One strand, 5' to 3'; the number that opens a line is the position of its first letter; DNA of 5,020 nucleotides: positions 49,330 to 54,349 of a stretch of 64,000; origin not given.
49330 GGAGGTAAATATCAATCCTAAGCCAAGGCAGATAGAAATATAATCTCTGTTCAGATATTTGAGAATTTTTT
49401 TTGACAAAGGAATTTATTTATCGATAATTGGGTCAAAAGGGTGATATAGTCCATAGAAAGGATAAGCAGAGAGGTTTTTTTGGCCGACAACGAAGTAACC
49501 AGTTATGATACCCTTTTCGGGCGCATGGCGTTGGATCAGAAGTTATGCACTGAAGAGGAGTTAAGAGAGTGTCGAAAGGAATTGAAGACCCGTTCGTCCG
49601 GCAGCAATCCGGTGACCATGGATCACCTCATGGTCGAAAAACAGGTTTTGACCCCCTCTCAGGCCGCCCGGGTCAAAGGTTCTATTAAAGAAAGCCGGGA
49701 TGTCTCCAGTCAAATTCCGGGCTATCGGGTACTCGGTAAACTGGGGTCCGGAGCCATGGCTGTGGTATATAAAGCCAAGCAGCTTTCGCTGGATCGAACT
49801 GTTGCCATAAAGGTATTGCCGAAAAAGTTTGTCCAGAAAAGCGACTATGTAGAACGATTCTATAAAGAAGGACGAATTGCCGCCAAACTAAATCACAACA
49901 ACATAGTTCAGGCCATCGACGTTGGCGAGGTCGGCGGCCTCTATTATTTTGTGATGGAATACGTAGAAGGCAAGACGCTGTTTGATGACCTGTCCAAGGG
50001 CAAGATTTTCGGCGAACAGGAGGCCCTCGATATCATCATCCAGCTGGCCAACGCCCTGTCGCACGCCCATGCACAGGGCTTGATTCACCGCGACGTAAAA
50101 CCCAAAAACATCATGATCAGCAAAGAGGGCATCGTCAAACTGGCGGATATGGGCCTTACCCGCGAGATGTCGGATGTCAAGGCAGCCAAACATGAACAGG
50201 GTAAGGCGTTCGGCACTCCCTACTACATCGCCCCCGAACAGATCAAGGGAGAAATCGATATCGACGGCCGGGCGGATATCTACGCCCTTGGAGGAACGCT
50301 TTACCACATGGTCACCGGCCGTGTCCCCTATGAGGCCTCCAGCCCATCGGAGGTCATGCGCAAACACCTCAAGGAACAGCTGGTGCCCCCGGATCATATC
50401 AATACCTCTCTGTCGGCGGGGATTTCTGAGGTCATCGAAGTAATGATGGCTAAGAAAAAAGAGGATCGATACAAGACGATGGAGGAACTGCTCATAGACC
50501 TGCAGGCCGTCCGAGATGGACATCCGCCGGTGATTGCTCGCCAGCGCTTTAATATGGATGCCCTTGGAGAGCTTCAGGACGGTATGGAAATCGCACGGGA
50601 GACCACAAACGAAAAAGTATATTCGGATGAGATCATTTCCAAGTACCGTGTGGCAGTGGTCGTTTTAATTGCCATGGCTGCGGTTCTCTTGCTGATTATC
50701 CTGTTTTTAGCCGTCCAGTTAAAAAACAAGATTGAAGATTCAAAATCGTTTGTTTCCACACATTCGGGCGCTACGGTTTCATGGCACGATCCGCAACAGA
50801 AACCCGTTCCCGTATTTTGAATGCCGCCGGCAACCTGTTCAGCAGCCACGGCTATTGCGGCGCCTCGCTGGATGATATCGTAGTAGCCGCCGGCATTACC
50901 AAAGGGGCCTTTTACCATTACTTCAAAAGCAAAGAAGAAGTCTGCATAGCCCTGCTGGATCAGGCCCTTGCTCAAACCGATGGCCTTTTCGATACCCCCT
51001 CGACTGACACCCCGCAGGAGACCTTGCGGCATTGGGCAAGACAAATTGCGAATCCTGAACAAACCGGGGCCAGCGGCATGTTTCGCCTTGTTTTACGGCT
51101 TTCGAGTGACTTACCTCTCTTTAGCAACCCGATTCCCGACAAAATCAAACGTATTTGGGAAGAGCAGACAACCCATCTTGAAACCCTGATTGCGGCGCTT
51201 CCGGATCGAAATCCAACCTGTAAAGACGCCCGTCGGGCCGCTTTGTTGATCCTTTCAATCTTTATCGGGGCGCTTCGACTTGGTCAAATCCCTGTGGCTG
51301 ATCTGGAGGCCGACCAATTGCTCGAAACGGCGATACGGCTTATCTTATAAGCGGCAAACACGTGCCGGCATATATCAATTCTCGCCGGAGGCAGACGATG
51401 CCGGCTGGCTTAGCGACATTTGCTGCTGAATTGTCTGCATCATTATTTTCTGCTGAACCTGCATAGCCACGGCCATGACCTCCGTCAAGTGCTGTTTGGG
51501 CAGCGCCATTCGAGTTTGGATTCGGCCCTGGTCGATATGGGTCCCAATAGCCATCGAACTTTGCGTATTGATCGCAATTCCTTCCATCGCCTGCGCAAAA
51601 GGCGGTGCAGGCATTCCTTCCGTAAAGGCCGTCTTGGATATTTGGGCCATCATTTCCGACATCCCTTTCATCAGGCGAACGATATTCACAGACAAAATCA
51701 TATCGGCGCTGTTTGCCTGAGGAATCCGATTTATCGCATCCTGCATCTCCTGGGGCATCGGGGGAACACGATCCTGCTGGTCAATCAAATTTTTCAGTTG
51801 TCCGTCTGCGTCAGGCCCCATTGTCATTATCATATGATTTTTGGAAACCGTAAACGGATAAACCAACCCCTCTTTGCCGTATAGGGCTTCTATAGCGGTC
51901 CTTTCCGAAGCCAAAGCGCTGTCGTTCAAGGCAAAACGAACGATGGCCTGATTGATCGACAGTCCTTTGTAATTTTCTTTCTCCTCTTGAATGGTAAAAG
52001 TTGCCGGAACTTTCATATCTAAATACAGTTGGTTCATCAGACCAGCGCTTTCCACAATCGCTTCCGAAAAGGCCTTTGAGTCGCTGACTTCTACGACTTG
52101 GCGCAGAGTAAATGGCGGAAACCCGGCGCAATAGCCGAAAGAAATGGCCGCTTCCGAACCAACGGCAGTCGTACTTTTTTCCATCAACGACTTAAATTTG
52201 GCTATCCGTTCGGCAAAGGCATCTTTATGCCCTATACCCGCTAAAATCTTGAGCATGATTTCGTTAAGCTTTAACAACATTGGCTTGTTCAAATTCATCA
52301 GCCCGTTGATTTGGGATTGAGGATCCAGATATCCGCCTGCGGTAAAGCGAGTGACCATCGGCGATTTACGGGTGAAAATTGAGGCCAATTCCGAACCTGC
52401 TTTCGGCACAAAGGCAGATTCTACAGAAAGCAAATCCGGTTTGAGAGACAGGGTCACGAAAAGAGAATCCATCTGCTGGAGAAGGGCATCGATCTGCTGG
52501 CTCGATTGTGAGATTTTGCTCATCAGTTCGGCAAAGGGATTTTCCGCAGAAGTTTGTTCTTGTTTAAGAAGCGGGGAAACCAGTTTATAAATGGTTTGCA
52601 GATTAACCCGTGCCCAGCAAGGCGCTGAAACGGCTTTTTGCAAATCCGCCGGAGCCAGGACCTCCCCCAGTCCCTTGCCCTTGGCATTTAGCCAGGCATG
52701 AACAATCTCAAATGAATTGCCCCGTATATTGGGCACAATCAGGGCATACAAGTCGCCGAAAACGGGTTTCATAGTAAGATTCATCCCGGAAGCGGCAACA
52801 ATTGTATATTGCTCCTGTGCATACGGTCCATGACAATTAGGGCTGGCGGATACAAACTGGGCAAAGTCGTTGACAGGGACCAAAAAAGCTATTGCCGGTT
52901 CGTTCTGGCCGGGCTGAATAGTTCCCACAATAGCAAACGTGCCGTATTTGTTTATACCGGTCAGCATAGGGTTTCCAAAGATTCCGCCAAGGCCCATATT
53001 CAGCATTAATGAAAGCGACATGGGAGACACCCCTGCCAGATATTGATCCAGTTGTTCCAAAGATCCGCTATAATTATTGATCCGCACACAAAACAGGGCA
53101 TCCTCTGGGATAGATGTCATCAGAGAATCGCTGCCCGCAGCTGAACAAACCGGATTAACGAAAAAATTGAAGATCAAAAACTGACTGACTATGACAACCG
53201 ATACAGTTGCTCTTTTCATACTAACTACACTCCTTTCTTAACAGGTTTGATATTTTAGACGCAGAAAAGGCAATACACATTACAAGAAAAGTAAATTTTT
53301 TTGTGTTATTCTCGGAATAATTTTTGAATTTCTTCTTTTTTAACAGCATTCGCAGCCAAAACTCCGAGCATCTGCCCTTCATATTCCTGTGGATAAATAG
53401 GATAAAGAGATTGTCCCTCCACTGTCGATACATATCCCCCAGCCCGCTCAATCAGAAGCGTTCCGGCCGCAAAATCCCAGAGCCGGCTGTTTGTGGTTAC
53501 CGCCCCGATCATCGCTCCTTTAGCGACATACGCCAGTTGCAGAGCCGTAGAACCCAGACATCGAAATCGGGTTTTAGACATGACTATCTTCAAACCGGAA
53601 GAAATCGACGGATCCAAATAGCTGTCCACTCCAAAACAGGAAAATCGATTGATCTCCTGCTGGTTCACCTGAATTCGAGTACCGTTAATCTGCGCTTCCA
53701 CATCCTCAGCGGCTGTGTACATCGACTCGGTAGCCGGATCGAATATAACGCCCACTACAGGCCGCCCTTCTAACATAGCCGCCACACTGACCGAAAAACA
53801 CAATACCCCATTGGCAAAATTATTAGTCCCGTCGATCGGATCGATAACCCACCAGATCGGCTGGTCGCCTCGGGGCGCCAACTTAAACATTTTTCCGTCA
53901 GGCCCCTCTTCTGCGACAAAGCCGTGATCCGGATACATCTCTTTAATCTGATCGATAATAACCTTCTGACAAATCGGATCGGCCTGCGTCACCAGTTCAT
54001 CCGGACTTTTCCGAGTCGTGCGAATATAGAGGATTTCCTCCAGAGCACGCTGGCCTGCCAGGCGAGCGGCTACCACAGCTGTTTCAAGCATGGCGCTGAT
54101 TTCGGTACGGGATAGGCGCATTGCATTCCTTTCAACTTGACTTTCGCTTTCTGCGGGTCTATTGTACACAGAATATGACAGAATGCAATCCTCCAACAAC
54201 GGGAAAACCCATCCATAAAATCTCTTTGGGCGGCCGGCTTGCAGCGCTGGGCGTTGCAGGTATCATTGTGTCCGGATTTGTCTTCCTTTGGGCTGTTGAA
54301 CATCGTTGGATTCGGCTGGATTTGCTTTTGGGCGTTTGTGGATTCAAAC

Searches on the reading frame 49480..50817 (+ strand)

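Call 33: search_protein_families(library=pfam, proteins=[window:49480-50817:+], max_evalue=0.00001)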
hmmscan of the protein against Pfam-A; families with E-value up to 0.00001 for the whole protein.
window:49480-50817:+ (446 aa): 2 families
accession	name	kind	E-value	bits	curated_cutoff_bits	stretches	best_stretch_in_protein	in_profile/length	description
PF00069.31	Pkinase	-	2.5e-54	184.8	31.7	1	82-335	1-256/263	Protein kinase domain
PF07714.23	PK_Tyr_Ser-Thr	-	6.6e-37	127.6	23.1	1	86-332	5-250/258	Protein tyrosine and serine/threonine kinase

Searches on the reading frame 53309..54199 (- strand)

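Call 33: search_protein_families(library=pfam, proteins=[window:53309-54199:-], max_evalue=0.00001)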
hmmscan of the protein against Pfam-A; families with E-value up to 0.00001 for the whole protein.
window:53309-54199:- (297 aa): 1 family
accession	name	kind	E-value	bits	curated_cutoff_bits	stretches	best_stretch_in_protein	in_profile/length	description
PF00459.30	Inositol_P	-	5.3e-48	164.3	27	1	36-292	4-263/271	Inositol monophosphatase family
